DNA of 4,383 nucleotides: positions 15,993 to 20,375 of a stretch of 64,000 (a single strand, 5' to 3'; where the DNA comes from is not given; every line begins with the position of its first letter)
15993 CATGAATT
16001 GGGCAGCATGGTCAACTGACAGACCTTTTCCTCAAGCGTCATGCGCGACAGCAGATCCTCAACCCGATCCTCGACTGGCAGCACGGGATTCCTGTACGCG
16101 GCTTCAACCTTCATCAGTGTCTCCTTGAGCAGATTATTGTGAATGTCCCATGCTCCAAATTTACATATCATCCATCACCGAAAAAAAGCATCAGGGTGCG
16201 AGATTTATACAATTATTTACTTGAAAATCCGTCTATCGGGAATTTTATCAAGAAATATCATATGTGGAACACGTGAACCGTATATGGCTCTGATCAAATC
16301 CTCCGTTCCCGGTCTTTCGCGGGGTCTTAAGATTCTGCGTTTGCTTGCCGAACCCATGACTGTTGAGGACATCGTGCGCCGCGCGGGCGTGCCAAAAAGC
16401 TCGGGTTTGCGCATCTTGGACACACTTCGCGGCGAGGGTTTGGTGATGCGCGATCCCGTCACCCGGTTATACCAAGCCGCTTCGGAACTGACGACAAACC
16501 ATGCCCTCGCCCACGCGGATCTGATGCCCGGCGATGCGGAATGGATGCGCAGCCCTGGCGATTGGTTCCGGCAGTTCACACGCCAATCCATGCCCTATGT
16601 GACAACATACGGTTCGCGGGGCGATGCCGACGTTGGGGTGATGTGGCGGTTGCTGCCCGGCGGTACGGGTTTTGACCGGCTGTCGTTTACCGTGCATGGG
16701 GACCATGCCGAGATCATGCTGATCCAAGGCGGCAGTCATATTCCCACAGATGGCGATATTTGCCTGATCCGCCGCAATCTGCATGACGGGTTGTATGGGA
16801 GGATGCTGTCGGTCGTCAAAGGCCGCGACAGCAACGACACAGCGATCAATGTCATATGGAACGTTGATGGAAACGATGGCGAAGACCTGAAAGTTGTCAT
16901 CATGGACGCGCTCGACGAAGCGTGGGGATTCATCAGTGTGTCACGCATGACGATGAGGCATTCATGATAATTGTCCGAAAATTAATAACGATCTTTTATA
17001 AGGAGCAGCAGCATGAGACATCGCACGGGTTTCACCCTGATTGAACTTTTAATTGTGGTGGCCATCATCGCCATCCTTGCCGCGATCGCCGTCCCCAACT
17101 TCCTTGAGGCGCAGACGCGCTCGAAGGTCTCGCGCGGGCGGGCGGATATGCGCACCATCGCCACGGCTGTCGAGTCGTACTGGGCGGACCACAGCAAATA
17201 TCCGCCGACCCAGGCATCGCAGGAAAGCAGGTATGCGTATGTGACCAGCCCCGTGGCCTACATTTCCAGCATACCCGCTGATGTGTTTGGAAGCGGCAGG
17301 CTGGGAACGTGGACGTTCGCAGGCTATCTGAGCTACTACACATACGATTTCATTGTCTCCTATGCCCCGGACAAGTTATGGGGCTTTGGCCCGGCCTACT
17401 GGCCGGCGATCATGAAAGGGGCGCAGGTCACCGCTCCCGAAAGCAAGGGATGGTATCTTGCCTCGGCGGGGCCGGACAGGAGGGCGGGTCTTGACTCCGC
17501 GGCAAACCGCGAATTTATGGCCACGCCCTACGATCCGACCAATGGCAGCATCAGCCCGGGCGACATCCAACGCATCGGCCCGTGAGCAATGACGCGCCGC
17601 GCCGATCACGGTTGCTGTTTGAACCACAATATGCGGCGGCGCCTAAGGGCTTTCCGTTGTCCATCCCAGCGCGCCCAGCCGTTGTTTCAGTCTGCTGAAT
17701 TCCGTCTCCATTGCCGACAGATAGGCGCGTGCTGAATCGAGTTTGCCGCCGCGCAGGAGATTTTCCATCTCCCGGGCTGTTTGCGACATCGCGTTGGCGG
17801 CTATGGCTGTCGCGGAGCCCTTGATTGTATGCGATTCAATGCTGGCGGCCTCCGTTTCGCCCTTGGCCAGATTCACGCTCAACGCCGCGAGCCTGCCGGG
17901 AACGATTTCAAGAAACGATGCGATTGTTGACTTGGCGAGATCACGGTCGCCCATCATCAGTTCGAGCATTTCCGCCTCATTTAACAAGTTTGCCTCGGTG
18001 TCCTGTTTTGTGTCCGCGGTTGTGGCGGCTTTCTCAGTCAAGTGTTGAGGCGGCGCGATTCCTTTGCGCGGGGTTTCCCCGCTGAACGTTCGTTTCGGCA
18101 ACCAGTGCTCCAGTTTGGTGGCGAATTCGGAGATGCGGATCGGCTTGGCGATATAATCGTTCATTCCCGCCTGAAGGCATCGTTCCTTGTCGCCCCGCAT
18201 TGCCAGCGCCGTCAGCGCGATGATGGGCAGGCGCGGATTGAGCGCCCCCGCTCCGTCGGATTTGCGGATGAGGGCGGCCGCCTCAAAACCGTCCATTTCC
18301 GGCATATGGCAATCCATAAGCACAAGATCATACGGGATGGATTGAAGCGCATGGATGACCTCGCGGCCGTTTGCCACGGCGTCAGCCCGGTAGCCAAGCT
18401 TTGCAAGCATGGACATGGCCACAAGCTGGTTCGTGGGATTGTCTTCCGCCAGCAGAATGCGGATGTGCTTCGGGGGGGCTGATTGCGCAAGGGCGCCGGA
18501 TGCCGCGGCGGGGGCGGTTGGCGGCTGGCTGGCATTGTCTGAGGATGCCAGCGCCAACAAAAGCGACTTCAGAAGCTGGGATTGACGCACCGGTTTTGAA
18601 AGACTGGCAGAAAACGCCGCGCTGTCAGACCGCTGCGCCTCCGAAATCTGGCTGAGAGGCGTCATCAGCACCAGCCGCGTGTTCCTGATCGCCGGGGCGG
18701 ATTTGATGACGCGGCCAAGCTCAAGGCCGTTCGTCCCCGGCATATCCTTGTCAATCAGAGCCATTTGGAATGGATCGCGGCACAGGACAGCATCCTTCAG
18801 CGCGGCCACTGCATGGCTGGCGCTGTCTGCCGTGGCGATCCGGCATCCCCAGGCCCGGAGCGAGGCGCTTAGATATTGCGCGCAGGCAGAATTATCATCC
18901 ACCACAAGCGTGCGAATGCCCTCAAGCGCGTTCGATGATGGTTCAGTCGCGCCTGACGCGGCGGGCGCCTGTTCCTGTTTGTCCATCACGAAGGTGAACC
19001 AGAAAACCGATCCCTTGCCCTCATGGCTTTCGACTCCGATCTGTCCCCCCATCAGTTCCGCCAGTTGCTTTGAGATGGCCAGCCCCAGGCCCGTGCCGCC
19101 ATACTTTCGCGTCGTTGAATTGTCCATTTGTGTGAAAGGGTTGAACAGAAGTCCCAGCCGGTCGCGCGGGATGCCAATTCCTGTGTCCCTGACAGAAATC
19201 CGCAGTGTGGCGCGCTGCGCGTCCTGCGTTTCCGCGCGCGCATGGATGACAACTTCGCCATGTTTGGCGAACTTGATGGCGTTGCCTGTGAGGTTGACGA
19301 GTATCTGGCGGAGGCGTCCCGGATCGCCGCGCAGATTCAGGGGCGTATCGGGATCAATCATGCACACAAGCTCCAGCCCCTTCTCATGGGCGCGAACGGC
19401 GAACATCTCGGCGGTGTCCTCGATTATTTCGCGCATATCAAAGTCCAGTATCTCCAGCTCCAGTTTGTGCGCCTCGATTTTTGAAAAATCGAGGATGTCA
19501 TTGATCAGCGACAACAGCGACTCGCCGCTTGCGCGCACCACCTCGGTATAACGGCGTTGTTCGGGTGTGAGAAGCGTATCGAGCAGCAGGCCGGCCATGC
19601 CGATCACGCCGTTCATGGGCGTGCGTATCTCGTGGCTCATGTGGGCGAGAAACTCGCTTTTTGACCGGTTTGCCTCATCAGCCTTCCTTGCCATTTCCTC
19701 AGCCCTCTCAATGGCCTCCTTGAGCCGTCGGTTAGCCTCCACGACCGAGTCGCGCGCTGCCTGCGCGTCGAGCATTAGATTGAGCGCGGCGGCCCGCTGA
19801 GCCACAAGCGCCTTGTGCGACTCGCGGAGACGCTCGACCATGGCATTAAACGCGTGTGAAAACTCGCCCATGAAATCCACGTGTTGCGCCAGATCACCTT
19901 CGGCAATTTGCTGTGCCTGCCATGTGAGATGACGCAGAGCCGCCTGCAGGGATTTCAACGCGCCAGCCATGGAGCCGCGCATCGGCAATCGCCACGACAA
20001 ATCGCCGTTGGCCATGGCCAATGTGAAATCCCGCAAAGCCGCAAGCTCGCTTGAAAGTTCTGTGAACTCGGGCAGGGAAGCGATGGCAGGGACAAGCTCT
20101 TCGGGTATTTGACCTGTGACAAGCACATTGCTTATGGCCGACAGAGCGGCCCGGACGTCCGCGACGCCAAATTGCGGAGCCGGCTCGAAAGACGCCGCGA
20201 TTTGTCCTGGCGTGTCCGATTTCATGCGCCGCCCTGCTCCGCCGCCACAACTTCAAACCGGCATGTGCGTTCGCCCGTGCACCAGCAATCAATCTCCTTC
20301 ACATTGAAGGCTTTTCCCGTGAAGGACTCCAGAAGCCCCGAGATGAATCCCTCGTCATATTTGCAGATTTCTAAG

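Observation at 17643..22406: Three-gene split signalling module: membrane PAS sensor, V4R protein, soluble hybrid histidine kinase with Hpt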

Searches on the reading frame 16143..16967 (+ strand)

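Call 72: search_protein_families(library=pfam, proteins=[window:16143-16967:+], max_evalue=0.000001)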
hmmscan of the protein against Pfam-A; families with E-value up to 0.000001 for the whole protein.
window:16143-16967:+ (274 aa): 1 family
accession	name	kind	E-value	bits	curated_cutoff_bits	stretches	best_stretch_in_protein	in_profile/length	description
PF09339.16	HTH_IclR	-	4.9e-09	36.3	22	1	58-105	2-52/52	IclR helix-turn-helix domain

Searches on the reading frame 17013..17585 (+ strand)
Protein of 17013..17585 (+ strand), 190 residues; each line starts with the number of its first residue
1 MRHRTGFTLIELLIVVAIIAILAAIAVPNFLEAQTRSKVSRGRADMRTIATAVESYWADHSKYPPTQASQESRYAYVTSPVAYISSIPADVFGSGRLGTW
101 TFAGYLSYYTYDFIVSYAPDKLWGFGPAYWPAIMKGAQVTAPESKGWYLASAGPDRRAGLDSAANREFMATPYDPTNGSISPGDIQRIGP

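Call 72: search_protein_families(library=pfam, proteins=[window:17013-17585:+], max_evalue=0.000001)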
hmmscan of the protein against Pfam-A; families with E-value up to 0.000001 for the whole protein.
window:17013-17585:+ (190 aa): 1 family
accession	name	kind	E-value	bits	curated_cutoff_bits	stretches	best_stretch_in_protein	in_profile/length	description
PF07963.17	N_methyl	-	3.6e-09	36.3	21.2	1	1-27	1-27/27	Prokaryotic N-terminal methylation motif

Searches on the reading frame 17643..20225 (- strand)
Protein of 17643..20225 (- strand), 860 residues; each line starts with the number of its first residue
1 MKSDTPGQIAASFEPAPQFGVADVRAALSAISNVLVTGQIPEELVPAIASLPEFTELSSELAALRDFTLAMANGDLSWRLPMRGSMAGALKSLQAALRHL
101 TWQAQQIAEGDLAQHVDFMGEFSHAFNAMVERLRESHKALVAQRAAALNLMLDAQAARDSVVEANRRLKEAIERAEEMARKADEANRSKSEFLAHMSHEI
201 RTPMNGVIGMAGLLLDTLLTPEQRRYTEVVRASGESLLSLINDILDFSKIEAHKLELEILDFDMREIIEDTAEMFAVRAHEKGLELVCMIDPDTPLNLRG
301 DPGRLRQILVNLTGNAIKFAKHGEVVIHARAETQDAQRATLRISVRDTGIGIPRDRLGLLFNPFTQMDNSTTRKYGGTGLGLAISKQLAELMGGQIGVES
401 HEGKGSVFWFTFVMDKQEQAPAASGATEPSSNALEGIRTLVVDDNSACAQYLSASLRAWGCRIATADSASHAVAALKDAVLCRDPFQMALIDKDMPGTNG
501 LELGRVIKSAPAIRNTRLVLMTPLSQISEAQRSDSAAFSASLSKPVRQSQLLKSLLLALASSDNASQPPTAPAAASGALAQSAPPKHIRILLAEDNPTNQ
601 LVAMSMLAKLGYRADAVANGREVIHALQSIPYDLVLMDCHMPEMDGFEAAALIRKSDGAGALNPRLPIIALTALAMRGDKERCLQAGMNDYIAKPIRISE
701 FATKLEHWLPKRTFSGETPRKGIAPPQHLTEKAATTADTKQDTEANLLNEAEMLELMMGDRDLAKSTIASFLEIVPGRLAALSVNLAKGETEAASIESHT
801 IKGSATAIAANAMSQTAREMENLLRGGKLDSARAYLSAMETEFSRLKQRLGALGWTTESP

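Call 3: search_protein_families(library=pfam, proteins=[window:17643-20225:-], max_evalue=0.01)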
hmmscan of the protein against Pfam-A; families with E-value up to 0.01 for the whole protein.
window:17643-20225:- (860 aa): 6 families
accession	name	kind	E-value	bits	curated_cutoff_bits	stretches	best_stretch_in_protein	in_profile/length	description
PF00072.30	Response_reg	-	3.1e-40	137.3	30.2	2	590-705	1-110/111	Response regulator receiver domain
PF02518.31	HATPase_c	-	8.6e-31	107.1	26.4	1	300-412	1-107/111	Histidine kinase-, DNA gyrase B-, and HSP90-like ATPase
PF00512.31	HisKA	-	2.3e-22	79.3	26.9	1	188-252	1-65/66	His Kinase A (phospho-acceptor) domain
PF01627.28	Hpt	-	2.7e-10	40.8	24.6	1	769-848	4-83/84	Hpt domain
PF00672.30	HAMP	-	3.4e-05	24.5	25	1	93-135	6-53/53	HAMP domain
PF24896.1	Receiver_CRE1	-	0.00017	22.3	27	0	432-558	2-134/136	AHK4/CRE1/WOL first receiver domain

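Call 20: search_protein_families(library=pfam, alignment_id=A2, max_evalue=0.001)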
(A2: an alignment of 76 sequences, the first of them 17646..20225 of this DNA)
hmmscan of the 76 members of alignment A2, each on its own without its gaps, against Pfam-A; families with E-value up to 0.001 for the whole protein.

A. member 1, window:17646-20225:- (860 aa): 6 families
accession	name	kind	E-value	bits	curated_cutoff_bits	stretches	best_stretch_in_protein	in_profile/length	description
PF00072.30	Response_reg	-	3.1e-40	137.3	30.2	2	590-705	1-110/111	Response regulator receiver domain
PF02518.31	HATPase_c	-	8.6e-31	107.1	26.4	1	300-412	1-107/111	Histidine kinase-, DNA gyrase B-, and HSP90-like ATPase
PF00512.31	HisKA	-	2.3e-22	79.3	26.9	1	188-252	1-65/66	His Kinase A (phospho-acceptor) domain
PF01627.28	Hpt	-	2.7e-10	40.8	24.6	1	769-848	4-83/84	Hpt domain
PF00672.30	HAMP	-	3.4e-05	24.5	25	1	93-135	6-53/53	HAMP domain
PF24896.1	Receiver_CRE1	-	0.00017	22.3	27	0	432-558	2-134/136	AHK4/CRE1/WOL first receiver domain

B. families by the number of members that match (of 76 scanned): 34 families (the first 25 are shown)
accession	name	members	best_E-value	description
PF00672.30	HAMP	55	6.7e-09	HAMP domain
PF00990.26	GGDEF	49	1e-54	Diguanylate cyclase, GGDEF domain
PF13426.13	PAS_9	26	1.3e-61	PAS domain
PF00989.32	PAS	25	1.5e-67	PAS fold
PF08448.16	PAS_4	24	2.8e-75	PAS fold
PF02518.31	HATPase_c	21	8.6e-31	Histidine kinase-, DNA gyrase B-, and HSP90-like ATPase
PF08447.18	PAS_3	18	7.4e-31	PAS fold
PF00512.31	HisKA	16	3.8e-23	His Kinase A (phospho-acceptor) domain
PF13188.13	PAS_8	15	5e-42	PAS domain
PF01590.32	GAF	7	2.7e-49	GAF domain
PF13185.12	GAF_2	7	5.8e-47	GAF domain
PF00072.30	Response_reg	6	8.5e-46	Response regulator receiver domain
PF13492.12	GAF_3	6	3.2e-26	GAF domain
PF22335.1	Cas10-Cmr2_palm2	6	1.5e-05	Cas10/Cmr2, second palm domain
PF17853.6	GGDEF_2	5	1.8e-05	GGDEF-like domain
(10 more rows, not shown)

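Call 58: search_protein_families(library=ncbifam, proteins=[window:17646-20225:-], max_evalue=0.001)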
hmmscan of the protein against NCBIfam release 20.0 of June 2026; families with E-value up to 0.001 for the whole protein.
window:17646-20225:- (860 aa): 145 families (the best 25 are shown)
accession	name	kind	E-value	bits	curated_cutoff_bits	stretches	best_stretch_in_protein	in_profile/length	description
NF008318.0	PRK11107.1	equivalog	2.1e-138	462.9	890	1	178-827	281-889/920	two-component sensor histidine kinase BarA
TIGR02956.1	TMAO_torS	equivalog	2.6e-132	442.9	676.5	2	161-570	436-831/967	TMAO reductase system sensor histidine kinase/response regulator TorS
NF011874.0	PRK15347.1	equivalog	5.7e-106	355.6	852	3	111-416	324-616/921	two component system sensor kinase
NF041947.1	LuxQ_Vibrio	equivalog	1.4e-103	347.3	1200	2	161-510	451-791/843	quorum-sensing autoinducer 2 sensor kinase/phosphatase LuxQ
NF008302.0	PRK11091.1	equivalog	2.5e-103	346.8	838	2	177-556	271-640/779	aerobic respiration two-component sensor histidine kinase ArcB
NF045901.1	HisKinLetSLeg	equivalog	4.1e-103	346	1650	3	180-477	284-577/906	two-component system sensor histidine kinase LetS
NF008099.0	PRK10841.1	equivalog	1.6e-95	320.8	920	3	174-411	455-687/949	two-component system sensor histidine kinase RcsC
NF038297.2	hybrid_HK_HrmK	equivalog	4.5e-91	306.3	725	2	148-551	191-600/607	hybrid histidine kinase/response regulator HrmK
NF008543.0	PRK11466.1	equivalog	1e-80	271.8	982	2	140-565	395-804/914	TMAO reductase system sensor histidine kinase/response regulator TorS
NF007420.1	PRK09959.1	equivalog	2.5e-63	214.2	1995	2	172-548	695-1063/1197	acid-sensing system histidine kinase EvgS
NF041832.1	near_NosP_CTERM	subfamily_domain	4.2e-60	203.8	400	1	183-555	1-366/370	NahK/ErcS family hybrid sensor histidine kinase/response regulator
NF046044.1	PnpS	equivalog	1.9e-52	178.6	400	1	182-412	163-389/390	two-component system histidine kinase PnpS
NF041880.1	EPS_EpsF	equivalog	1.7e-48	165.4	900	3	175-409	263-488/492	response regulator EpsF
NF033092.0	HK_WalK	equivalog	5.9e-48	163.8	725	1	184-412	367-592/594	cell wall metabolism sensor histidine kinase WalK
NF047874.1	MASE3_PAS_HK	subfamily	3e-46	158.5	560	1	169-426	378-637/655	MASE3 domain-containing sensor histidine kinase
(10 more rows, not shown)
